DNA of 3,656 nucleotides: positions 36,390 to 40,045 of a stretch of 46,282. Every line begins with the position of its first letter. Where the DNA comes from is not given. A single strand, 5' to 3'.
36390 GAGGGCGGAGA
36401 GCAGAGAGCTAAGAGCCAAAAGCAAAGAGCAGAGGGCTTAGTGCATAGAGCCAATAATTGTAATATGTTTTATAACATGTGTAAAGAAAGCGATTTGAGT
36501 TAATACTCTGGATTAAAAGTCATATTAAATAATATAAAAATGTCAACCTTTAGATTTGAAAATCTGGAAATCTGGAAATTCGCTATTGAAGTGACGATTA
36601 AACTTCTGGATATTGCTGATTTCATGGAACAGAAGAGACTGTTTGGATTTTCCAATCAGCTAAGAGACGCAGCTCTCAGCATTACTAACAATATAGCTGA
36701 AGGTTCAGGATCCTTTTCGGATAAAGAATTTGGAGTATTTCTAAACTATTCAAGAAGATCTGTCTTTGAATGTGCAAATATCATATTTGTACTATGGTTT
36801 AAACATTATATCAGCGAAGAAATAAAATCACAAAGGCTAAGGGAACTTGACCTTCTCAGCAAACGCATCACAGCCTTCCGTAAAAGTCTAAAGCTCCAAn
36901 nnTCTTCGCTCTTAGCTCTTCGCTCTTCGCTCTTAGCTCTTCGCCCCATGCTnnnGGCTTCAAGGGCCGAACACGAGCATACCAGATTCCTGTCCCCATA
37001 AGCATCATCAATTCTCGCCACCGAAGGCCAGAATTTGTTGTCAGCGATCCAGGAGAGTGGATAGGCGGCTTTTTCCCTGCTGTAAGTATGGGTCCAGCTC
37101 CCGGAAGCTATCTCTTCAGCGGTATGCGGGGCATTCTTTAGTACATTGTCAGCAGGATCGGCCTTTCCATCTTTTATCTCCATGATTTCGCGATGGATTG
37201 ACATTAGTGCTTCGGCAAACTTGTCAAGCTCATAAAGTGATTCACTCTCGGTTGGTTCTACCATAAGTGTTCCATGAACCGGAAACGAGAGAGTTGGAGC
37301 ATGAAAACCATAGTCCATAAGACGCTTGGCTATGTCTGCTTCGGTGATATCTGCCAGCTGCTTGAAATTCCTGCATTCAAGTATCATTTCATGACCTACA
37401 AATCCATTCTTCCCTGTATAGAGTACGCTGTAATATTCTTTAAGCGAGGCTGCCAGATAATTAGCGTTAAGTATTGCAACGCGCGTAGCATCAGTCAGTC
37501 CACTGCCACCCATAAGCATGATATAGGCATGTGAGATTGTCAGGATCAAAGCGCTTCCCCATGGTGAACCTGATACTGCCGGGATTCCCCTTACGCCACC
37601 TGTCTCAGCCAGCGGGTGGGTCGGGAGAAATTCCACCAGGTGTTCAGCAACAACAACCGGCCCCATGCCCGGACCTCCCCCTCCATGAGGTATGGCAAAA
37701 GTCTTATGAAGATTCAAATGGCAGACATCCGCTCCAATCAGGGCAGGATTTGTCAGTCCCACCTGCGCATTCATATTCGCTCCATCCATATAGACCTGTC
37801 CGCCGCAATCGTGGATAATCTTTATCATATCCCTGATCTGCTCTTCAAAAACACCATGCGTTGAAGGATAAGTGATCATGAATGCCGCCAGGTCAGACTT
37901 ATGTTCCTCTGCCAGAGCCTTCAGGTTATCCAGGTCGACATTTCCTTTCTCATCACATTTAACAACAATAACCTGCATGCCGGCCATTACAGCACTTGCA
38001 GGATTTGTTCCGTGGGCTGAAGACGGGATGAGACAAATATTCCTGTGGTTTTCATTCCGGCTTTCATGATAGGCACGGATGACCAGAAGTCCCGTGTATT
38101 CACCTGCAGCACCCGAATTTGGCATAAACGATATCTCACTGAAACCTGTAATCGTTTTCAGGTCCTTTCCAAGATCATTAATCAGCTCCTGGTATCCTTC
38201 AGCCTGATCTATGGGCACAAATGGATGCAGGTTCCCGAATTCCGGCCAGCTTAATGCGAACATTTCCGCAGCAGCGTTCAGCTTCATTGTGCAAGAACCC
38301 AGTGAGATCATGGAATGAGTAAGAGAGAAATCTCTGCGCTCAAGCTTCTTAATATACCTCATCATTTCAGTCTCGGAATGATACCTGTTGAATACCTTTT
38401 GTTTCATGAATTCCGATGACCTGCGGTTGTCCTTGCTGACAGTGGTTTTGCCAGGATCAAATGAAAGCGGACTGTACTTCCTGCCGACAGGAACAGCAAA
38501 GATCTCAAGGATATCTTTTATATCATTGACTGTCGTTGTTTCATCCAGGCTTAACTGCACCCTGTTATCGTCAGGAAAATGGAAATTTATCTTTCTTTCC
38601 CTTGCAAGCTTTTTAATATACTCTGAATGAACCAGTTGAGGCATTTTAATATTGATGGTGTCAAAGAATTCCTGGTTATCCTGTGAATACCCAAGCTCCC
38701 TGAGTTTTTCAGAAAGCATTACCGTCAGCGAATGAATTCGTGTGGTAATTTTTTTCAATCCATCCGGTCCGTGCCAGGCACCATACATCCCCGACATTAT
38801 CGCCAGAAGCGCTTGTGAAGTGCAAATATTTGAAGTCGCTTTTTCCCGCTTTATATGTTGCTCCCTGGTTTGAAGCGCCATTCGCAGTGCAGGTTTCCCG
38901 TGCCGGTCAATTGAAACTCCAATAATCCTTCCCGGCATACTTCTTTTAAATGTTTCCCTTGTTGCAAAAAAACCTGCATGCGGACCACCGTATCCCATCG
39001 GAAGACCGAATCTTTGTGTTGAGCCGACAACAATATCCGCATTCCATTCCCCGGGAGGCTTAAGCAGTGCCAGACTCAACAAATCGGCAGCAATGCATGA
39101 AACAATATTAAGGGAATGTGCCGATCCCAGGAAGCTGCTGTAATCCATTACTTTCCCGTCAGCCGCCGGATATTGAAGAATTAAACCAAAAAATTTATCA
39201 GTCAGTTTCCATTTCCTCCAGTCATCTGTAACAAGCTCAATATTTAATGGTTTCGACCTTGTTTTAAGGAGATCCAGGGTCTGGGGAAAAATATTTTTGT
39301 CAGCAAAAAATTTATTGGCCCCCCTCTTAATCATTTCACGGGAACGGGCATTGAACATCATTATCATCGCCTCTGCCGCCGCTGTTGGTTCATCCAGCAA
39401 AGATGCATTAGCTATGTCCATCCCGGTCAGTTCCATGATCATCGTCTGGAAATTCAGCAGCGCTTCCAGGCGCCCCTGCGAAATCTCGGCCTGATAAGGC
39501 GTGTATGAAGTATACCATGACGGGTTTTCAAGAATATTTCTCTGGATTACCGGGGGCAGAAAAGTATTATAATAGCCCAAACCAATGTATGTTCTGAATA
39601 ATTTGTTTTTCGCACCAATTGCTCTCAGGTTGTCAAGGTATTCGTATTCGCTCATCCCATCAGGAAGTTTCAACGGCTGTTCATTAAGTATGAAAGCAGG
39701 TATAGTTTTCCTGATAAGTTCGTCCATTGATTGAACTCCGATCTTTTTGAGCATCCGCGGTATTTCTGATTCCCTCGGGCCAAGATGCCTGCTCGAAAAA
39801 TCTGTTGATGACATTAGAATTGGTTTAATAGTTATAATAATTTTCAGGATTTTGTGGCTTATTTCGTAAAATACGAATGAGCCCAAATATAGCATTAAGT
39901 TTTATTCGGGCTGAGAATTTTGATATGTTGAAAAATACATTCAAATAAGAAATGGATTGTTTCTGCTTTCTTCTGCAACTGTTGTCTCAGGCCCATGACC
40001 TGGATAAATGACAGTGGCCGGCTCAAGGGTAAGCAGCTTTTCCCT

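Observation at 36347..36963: Four-helix-bundle (rRNA-IVS / Avd-like) gene enclosed by inverted arrays of 7-nt repeats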

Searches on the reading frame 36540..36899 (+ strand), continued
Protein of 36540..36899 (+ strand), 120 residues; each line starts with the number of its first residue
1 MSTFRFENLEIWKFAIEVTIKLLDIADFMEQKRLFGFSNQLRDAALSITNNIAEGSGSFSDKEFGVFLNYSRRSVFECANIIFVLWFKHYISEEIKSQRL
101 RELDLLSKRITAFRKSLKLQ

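Call 69: fold_search(model_id=the predicted structure, library=pdb)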
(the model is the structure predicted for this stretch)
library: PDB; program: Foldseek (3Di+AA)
matches with E <= 10: 405; with E <= 0.001: 4
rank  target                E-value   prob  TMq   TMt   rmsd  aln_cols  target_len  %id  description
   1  2gsc_B                2.9e-05  1.00  0.87  0.89   1.9       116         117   27  Crystal Structure of the Conserved Hypothetical Cytosolic Protein Xcc0516 from Xanthomonas campestris (released 2006-10-03)
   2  2gsc_D                1.6e-04  1.00  0.86  0.89   1.6       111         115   28  Crystal Structure of the Conserved Hypothetical Cytosolic Protein Xcc0516 from Xanthomonas campestris (released 2006-10-03)
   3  2gsc_E                2.2e-04  1.00  0.83  0.89   1.7       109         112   28  Crystal Structure of the Conserved Hypothetical Cytosolic Protein Xcc0516 from Xanthomonas campestris (released 2006-10-03)
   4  2gsc_A                3.3e-04  1.00  0.85  0.90   1.6       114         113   26  Crystal Structure of the Conserved Hypothetical Cytosolic Protein Xcc0516 from Xanthomonas campestris (released 2006-10-03)
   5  2rld_E                1.1e-03  1.00  0.82  0.91   1.4       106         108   20  CRYSTAL STRUCTURE OF A PROTEIN WITH UNKNOWN FUNCTION FROM S23 RIBOSOMAL PROTEIN FAMILY (BT_0352) FROM BACTEROIDES THET (released 2007-10-30)
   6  2gsc_C                1.4e-03  1.00  0.82  0.89   1.7       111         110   27  Crystal Structure of the Conserved Hypothetical Cytosolic Protein Xcc0516 from Xanthomonas campestris (released 2006-10-03)
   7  2rld_B                3.6e-03  1.00  0.82  0.88   1.4       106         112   20  CRYSTAL STRUCTURE OF A PROTEIN WITH UNKNOWN FUNCTION FROM S23 RIBOSOMAL PROTEIN FAMILY (BT_0352) FROM BACTEROIDES THET (released 2007-10-30)
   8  2rld_C                7.7e-03  1.00  0.84  0.86   2.3       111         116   19  CRYSTAL STRUCTURE OF A PROTEIN WITH UNKNOWN FUNCTION FROM S23 RIBOSOMAL PROTEIN FAMILY (BT_0352) FROM BACTEROIDES THET (released 2007-10-30)
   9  2rld_D                1.7e-02  1.00  0.81  0.89   1.4       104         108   19  CRYSTAL STRUCTURE OF A PROTEIN WITH UNKNOWN FUNCTION FROM S23 RIBOSOMAL PROTEIN FAMILY (BT_0352) FROM BACTEROIDES THET (released 2007-10-30)
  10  2rld_A                2.8e-02  1.00  0.78  0.82   2.5       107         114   19  CRYSTAL STRUCTURE OF A PROTEIN WITH UNKNOWN FUNCTION FROM S23 RIBOSOMAL PROTEIN FAMILY (BT_0352) FROM BACTEROIDES THET (released 2007-10-30)
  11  7dgu                  3.3e-01  0.85  0.42  0.49   4.9       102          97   11  De novo designed protein H4A1R (released 2021-11-24)
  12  4dwl_D                4.3e-01  1.00  0.75  0.83   2.4       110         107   10  Avd molecule from Bordetella bacteriophage DGR (released 2013-02-27)
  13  5z1n                  5.0e-01  0.97  0.58  0.44   3.9       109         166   13  Crystal structure of C terminal region of G-protein interacting protein 1 (Gip1) from Dictyostelium discoideum (released 2018-10-17)
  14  1x8z_C                5.3e-01  0.99  0.62  0.51   3.7       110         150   12  Crystal structure of a pectin methylesterase inhibitor from Arabidopsis thaliana (released 2004-12-28)
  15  8oyx_A                6.1e-01  0.63  0.40  0.24   8.7       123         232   13  De novo designed soluble GPCR-like fold GLF_18 (released 2023-10-18)
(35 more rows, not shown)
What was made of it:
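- On PF05635 / TIGR02436 four-helix-bundle protein family: Foldseek gives TM 0.87 to 2GSC and 0.82 to 2RLD (call 69).
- Closest known: Avd of diversity-generating retroelements. Same: The fold is the same (TM 0.75, call 69), and 4DWL too was deposited with five chains.
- All three closest structures were deposited with five chains (call 69).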

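Call 75: search_protein_families(library=padloc, proteins=[window:36540-36899:+], max_evalue=0.01)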
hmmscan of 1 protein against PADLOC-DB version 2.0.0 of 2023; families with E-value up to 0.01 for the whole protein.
window:36540-36899:+ (120 aa): 0 families

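Call 76: search_protein_families(library=phrogs, proteins=[window:36540-36899:+], max_evalue=0.01)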
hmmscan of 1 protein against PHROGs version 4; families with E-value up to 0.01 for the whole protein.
window:36540-36899:+ (120 aa): 0 families

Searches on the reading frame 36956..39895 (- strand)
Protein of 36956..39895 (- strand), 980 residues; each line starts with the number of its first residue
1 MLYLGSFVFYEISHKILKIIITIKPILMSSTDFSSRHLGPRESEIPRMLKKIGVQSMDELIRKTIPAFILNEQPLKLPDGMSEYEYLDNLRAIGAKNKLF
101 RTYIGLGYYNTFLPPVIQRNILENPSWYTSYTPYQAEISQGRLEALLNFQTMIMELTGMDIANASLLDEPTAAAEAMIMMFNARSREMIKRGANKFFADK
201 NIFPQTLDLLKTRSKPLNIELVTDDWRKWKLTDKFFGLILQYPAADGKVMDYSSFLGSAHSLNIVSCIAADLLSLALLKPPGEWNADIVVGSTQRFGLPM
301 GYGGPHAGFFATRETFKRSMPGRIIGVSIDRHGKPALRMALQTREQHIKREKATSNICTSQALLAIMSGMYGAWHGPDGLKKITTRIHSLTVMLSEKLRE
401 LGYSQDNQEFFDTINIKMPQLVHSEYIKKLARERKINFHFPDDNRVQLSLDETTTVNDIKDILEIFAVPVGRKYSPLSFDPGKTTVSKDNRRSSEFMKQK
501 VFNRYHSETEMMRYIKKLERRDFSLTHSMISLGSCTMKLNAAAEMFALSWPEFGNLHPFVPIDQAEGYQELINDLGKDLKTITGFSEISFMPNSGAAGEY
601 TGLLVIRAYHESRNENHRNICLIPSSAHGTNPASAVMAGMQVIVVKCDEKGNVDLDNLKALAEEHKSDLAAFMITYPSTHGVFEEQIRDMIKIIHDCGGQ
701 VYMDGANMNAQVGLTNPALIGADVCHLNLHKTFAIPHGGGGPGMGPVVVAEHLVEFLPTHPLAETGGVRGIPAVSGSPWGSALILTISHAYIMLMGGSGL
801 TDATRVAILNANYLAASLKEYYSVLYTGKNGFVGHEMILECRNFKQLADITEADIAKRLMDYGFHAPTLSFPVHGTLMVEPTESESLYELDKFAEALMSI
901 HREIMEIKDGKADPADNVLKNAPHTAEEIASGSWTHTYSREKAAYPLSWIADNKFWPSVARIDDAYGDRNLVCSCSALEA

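Call 39: find_related_loci(query=window:36956-39895:-, collection=genome_contigs, flank=3000)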
Query window:36956-39895:- (980 aa) in genome_contigs; peptide patterns used: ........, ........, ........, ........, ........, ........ (x = any residue, [..] = any of these).
600 stretches matched a pattern (row limit reached: there are more); 600 encode a relative of the query (tblastn E <= 1e-3); the best 80 are kept; 80 distinct loci.
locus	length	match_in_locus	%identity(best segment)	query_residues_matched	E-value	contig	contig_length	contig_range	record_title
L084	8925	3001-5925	68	8-980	0e+0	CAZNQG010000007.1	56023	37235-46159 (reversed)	MAG TPA_asm: uncultured Bacteroides sp. isolate SRP323688_co1_235 genome assembly, contig: NODE_1102_length_56023_cov_7.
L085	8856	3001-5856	65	28-980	0e+0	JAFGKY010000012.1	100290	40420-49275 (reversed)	MAG: Bacteroidales bacterium isolate Zod_Metabat.37 k87_762166, whole genome shotgun sequence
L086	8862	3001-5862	65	27-980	0e+0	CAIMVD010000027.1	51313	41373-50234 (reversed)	MAG: uncultured Bacteroidetes bacterium isolate Loclat_bin-20678 genome assembly, contig: bin-20678:027/411, whole genom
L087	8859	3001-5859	64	28-980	0e+0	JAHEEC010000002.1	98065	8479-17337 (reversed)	MAG: Bacteroidetes bacterium isolate Ww252 NODE_93_length_98065_cov_8.442508, whole genome shotgun sequence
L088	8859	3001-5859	65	27-980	0e+0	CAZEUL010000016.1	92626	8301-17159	MAG TPA_asm: uncultured Rikenellaceae bacterium isolate SRP278314_co1_316 genome assembly, contig: NODE_286_length_92626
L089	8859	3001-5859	64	28-980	0e+0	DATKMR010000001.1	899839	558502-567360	MAG TPA_asm: Bacteroidales bacterium isolate SMAG_U14716 k141_2697704, whole genome shotgun sequence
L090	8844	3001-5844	66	27-975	0e+0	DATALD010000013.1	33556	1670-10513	MAG TPA_asm: Bacteroidales bacterium isolate SMAG_U6955 k141_442451, whole genome shotgun sequence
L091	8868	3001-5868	64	18-973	0e+0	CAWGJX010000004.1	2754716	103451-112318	MAG: uncultured Bacteroidales bacterium isolate MFD05705.bin.1.174 genome assembly, contig: contig_7445, whole genome sh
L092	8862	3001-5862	63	26-979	0e+0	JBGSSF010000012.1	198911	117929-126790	MAG: Bacteroidales bacterium isolate JTS-AC376 k141_2469537, whole genome shotgun sequence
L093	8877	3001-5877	63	24-978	0e+0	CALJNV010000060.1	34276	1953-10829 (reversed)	MAG: uncultured Bacteroidales bacterium isolate R1_Bin_METABAT__22_1 genome assembly, contig: c_000002119590, whole geno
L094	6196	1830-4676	62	28-978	0e+0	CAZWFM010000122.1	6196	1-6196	MAG TPA_asm: uncultured Bacteroidales bacterium isolate SRP214966_co4_486 genome assembly, contig: NODE_17474_length_619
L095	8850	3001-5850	63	28-973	0e+0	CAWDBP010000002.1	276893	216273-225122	MAG: uncultured Bacteroidales bacterium isolate MFD01689.bin.1.120 genome assembly, contig: contig_11683, whole genome s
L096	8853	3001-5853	62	28-979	0e+0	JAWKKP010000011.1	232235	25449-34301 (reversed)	MAG: Draconibacterium sp. isolate AC2.94 AC2.94.fa-11, whole genome shotgun sequence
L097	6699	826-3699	63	27-980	0e+0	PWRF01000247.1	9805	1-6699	MAG: Bacteroidales bacterium isolate CSSed10_80 CS-Sed10-C18623, whole genome shotgun sequence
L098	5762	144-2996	61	28-975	0e+0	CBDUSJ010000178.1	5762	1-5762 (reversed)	MAG TPA_asm: uncultured bacterium isolate SRR21487742_binner13_Refined_23 genome assembly, contig: ERZ26661670.9596, who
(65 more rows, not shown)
